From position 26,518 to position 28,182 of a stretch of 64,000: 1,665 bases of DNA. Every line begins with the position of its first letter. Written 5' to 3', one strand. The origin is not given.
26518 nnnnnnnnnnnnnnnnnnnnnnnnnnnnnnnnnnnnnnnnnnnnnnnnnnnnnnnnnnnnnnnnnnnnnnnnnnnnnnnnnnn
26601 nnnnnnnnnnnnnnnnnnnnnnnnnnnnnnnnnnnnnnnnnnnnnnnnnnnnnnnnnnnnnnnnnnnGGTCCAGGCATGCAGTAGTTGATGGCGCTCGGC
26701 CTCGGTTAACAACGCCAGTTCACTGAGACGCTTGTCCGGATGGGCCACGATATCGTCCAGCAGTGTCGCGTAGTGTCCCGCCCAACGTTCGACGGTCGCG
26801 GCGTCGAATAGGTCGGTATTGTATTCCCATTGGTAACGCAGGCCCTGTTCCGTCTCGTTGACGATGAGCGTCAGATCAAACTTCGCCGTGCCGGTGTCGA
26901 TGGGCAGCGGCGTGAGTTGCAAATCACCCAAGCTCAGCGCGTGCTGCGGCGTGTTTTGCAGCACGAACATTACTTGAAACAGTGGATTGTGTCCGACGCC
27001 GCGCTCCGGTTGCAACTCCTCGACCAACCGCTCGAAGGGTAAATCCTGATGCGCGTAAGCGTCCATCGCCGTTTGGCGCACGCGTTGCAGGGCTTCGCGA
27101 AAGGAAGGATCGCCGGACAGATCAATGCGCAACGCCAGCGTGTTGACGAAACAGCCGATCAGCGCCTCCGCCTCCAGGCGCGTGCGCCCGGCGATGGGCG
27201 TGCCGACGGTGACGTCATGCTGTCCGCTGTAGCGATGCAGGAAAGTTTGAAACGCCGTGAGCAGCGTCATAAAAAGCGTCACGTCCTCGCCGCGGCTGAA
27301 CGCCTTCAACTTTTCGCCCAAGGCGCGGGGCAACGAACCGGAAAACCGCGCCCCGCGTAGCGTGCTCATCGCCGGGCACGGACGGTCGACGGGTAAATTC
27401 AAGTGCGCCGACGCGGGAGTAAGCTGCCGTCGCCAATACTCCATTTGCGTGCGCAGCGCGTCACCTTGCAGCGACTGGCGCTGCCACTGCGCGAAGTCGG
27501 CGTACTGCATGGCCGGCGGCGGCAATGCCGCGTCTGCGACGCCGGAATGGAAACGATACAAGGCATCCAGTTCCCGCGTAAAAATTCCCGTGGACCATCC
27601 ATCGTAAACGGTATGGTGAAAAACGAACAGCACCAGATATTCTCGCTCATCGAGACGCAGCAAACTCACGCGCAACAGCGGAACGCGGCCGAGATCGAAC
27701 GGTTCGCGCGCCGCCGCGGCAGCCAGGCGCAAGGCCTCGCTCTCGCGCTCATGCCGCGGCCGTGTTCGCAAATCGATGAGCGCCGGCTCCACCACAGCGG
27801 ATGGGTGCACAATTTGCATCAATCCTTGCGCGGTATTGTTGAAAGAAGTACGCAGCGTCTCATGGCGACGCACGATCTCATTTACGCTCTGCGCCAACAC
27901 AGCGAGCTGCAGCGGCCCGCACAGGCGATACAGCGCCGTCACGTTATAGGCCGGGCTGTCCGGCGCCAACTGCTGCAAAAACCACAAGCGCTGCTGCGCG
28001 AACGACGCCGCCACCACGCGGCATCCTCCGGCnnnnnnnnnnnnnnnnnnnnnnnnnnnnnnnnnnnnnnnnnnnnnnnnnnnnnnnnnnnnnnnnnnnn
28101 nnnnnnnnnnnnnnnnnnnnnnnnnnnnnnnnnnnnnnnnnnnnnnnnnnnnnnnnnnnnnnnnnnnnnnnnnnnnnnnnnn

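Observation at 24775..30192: FkbH-like HAD phosphatase/glyceryl-loading domain fused to the N-terminus of an NRPS (FkbH-T-C-A-T)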

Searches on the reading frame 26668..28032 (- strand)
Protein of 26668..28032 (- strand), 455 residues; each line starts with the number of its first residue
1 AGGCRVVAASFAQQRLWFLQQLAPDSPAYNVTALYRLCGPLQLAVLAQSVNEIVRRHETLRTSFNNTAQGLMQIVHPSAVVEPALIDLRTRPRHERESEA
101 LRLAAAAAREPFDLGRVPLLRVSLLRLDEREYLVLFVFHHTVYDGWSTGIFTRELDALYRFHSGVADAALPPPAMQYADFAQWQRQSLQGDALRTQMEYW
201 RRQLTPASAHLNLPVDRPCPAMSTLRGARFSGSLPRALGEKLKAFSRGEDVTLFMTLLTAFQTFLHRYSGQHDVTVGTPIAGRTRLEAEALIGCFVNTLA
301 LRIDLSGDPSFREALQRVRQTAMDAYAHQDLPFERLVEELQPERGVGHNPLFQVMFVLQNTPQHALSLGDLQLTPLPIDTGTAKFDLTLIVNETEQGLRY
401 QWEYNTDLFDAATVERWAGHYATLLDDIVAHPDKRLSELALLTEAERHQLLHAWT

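Call 42: search_solved_structures(query=window:26668-28032:-, max_evalue=1e-20)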
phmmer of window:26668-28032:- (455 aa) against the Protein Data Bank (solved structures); distinct sequences matched with E-value up to 1e-20: 41.
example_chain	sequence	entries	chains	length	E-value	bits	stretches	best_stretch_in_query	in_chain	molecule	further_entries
6oyf_A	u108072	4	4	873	2.6e-96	326.4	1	9-454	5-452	Txo1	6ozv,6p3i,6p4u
6p1j_A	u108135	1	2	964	8.7e-96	324.7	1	9-454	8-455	Txo2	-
5u89_A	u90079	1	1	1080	3.7e-89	302.8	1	7-453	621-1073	Amino acid adenylation domain protein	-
8z0q_C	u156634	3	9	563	1.8e-78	267.6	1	10-439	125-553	Special condensation domain in NRPS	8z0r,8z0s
2jgp_A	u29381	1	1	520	7.7e-78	265.5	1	9-441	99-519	TYROCIDINE SYNTHETASE 3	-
8xjz_C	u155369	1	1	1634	4.4e-65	223.5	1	5-447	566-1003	Peptide synthetase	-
8qnf_A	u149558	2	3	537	1e-61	212.4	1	5-448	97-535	Condensation domain TomBC from the Tomaymycin non-ribosomal peptide synthetase | Tomaymycin non-ribosomal peptide synthetase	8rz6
7kvw_A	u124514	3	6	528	4.5e-61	210.3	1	10-437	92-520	PCP-C didomain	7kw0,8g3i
8fx6_A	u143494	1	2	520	1.2e-60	208.9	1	10-433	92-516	PCP-C didomain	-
7kw2_A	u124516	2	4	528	3.2e-60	207.5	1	10-437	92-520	PCP-C didomain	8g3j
8fx7_A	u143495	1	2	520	8.4e-60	206.1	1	10-433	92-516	PCP-C didomain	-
6mfy_A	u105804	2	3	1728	4.3e-54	187.3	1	10-450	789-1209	Linear gramicidin synthase subunit A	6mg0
6mfz_A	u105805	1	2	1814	4.6e-54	187.2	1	10-450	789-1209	Linear gramicidin synthase subunit A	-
9be3_A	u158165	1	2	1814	4.6e-54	187.2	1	10-450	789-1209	Linear gramicidin synthase subunit A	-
9be4_A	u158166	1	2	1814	4.6e-54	187.2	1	10-450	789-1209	Linear gramicidin synthase subunit A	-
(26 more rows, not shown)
